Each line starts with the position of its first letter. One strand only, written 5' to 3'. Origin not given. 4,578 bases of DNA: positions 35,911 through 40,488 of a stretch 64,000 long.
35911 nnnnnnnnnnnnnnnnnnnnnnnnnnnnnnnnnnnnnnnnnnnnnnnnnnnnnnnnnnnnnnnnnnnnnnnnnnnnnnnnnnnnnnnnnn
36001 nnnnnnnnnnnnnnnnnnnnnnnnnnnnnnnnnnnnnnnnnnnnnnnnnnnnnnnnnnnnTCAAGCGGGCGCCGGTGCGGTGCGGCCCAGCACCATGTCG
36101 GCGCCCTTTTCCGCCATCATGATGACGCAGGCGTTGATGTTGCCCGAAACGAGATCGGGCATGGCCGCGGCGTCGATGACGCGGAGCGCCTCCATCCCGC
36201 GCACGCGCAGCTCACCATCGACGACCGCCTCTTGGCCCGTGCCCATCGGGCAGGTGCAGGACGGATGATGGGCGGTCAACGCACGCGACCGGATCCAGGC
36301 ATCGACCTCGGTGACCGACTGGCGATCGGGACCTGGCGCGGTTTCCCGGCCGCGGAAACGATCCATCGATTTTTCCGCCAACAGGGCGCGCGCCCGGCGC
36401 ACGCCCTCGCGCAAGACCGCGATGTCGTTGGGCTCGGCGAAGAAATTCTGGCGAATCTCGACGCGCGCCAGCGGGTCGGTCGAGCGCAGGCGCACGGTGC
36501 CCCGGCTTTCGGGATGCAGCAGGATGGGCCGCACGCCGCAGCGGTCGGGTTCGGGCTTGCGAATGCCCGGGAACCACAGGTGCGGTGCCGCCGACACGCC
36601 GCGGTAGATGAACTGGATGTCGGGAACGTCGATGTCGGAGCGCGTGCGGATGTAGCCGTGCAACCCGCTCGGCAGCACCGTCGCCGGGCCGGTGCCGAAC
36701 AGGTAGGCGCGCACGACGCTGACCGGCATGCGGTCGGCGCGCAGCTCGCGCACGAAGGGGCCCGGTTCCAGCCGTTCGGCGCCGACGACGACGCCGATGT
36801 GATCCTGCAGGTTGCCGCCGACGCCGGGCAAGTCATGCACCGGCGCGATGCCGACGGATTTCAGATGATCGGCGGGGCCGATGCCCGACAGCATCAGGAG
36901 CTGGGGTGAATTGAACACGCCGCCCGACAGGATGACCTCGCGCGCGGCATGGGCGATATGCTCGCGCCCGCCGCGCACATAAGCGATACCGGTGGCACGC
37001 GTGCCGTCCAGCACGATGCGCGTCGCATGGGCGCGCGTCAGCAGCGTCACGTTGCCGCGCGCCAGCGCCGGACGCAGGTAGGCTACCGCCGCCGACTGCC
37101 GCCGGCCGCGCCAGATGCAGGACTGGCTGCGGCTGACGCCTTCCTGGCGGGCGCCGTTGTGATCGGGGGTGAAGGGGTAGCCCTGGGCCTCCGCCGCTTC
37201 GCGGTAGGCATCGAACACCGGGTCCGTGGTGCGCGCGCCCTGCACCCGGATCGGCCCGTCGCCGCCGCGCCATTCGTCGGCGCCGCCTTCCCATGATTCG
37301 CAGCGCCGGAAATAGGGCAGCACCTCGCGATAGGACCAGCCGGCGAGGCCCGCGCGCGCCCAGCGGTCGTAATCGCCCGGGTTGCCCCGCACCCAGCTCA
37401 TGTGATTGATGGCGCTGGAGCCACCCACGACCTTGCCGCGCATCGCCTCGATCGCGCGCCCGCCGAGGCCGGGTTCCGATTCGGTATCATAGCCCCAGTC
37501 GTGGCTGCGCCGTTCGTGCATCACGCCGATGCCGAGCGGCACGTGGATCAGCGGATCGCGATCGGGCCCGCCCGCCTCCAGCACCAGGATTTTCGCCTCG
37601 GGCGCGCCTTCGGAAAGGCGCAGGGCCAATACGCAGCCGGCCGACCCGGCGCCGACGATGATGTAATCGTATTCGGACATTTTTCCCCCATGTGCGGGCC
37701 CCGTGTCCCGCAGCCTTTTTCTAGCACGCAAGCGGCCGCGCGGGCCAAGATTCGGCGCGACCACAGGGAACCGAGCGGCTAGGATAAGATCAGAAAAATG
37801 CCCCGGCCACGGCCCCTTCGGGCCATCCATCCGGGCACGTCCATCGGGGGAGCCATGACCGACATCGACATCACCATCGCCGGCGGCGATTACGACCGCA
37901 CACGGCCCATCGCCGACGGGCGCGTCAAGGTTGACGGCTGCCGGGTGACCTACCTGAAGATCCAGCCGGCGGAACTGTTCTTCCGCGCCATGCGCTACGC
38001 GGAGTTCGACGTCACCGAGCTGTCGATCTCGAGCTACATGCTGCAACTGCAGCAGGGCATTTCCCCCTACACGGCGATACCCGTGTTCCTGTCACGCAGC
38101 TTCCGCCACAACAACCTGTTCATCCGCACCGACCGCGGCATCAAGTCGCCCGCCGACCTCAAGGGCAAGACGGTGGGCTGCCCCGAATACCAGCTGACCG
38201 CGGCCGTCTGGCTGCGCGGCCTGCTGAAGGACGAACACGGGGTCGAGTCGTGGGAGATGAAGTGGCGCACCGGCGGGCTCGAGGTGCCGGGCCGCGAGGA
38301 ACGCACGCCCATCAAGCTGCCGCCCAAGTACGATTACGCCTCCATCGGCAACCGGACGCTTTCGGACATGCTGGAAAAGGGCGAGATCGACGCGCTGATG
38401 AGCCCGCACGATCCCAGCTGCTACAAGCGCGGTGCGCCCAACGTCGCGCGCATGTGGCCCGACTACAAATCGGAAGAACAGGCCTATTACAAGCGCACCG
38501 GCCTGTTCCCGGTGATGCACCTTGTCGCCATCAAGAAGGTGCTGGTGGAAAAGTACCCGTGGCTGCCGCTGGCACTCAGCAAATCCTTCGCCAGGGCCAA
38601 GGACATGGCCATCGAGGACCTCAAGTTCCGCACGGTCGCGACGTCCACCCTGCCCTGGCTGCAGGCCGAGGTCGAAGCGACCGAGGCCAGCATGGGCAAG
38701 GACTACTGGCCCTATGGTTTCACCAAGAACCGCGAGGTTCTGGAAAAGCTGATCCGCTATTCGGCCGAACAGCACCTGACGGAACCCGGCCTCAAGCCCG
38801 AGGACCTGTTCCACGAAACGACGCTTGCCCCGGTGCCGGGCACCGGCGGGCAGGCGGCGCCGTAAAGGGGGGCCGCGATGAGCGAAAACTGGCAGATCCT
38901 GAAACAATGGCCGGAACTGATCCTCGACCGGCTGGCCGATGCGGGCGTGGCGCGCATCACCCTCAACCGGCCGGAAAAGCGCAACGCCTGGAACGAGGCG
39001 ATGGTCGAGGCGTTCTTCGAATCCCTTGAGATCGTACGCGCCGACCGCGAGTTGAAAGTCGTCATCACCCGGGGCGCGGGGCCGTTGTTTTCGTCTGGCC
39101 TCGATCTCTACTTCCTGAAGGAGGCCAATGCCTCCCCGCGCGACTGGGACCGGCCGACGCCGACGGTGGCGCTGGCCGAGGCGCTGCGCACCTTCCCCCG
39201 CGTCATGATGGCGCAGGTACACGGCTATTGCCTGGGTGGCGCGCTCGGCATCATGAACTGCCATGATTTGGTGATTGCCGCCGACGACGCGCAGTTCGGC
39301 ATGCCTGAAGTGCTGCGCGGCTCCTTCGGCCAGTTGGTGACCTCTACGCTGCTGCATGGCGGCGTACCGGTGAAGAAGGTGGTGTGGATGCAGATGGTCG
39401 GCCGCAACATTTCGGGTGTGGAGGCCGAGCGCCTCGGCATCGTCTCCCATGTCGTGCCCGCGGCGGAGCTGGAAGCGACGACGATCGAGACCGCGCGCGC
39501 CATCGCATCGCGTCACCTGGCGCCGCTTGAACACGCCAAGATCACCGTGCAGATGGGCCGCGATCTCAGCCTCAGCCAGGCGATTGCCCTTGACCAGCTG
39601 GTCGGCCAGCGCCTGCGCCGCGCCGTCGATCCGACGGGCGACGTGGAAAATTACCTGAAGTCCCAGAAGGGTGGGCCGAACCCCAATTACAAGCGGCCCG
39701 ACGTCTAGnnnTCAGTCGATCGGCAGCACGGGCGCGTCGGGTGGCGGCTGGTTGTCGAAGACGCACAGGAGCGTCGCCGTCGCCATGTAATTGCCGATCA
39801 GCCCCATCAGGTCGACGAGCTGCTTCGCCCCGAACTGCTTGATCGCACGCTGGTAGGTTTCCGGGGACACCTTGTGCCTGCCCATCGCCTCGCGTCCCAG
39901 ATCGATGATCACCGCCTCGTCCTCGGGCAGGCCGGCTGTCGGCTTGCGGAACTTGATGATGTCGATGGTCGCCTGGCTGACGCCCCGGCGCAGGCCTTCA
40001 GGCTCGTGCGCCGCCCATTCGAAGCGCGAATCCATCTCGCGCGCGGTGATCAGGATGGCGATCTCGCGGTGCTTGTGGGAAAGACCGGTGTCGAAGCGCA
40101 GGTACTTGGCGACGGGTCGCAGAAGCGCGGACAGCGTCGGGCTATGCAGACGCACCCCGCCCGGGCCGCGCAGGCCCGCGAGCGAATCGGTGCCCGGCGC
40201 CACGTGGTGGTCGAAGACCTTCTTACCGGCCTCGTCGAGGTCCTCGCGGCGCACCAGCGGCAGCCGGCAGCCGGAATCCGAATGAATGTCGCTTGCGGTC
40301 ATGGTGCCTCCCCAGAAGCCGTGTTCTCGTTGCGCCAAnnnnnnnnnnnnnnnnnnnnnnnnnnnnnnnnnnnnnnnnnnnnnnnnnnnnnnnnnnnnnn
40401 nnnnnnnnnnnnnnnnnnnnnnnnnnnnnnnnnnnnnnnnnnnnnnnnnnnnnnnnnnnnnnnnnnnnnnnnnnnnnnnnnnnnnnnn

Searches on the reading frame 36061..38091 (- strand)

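Call 32: search_protein_families(library=pfam, proteins=[window:36061-38091:-], max_evalue=0.001)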
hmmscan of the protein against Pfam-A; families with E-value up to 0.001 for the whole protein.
window:36061-38091:- (676 aa): 4 families
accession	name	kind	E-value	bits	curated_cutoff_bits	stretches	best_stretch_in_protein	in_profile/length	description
PF00732.25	GMC_oxred_N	-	1.8e-54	185.3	23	1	141-432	1-217/218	GMC oxidoreductase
PF05199.19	GMC_oxred_C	-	1e-33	117.3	24.6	1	527-660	1-139/139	GMC oxidoreductase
PF00890.30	FAD_binding_2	-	3.4e-06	27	20.4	0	300-395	94-206/414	FAD binding domain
PF05834.18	Lycopene_cycl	-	0.00059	19.5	23.4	1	142-174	1-33/380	Lycopene cyclase protein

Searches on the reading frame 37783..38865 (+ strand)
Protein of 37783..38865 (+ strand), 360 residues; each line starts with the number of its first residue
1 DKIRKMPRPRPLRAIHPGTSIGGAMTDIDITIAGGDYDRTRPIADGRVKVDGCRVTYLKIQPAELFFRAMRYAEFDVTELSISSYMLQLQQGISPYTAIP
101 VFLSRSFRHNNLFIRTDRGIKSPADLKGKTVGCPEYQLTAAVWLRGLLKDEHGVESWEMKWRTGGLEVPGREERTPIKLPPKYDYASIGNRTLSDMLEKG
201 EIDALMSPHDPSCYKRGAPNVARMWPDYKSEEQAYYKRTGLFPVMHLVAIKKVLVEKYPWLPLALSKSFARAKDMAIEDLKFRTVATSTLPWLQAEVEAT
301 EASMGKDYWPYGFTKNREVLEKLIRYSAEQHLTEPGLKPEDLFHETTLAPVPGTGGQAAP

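Call 32: search_protein_families(library=pfam, proteins=[window:37783-38865:+], max_evalue=0.001)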
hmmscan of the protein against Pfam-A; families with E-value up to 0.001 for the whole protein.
window:37783-38865:+ (360 aa): 1 family
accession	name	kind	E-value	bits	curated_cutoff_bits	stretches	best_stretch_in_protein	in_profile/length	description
PF09084.16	NMT1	-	0.00012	22.5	20.5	1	110-153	75-117/216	NMT1/THI5 like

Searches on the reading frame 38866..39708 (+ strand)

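Call 32: search_protein_families(library=pfam, proteins=[window:38866-39708:+], max_evalue=0.001)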
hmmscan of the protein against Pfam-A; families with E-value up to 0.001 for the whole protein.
window:38866-39708:+ (280 aa): 2 families
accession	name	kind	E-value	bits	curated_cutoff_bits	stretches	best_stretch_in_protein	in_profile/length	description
PF00378.25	ECH_1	-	3.5e-39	135.1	27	1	25-245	3-222/251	Enoyl-CoA hydratase/isomerase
PF16113.10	ECH_2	-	1.4e-24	87.7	27.2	1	29-209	2-184/335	Enoyl-CoA hydratase/isomerase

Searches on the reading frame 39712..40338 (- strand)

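Call 32: search_protein_families(library=pfam, proteins=[window:39712-40338:-], max_evalue=0.001)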
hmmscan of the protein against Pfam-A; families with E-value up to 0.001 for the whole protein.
window:39712-40338:- (208 aa): 1 family
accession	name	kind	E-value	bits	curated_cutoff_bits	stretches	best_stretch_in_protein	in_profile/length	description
PF02627.25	CMD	-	2.2e-05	24.8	23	1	69-141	3-76/84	Carboxymuconolactone decarboxylase family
